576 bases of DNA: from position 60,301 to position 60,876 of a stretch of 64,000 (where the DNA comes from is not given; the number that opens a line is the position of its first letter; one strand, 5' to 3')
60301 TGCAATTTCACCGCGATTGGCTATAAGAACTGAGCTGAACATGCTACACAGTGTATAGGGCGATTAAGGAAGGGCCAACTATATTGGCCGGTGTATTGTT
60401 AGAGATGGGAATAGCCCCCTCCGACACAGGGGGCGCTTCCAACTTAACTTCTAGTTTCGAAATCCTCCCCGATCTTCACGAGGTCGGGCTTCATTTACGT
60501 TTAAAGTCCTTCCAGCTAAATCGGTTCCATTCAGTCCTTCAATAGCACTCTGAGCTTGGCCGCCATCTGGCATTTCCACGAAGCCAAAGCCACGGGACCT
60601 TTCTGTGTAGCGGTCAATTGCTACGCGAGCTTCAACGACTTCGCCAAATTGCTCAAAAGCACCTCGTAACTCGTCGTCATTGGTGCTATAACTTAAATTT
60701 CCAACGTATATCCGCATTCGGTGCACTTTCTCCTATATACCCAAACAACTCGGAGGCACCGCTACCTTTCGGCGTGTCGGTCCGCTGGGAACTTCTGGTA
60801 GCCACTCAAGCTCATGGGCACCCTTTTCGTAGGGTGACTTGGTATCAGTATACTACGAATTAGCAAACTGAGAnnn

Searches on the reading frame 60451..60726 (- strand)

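Call 3: search_protein_families(library=pfam, proteins=[window:60451-60726:-], max_evalue=1)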
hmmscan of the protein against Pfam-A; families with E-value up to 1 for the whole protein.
window:60451-60726:- (91 aa): 2 families
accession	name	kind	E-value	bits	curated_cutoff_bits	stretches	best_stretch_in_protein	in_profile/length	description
PF00076.28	RRM_1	-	1.4e-22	79.7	20.7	1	6-75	1-69/70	RNA recognition motif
PF13893.12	RRM_5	-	0.0021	18.2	27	1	18-78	42-97/125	RNA recognition motif. (a.k.a. RRM, RBD, or RNP domain)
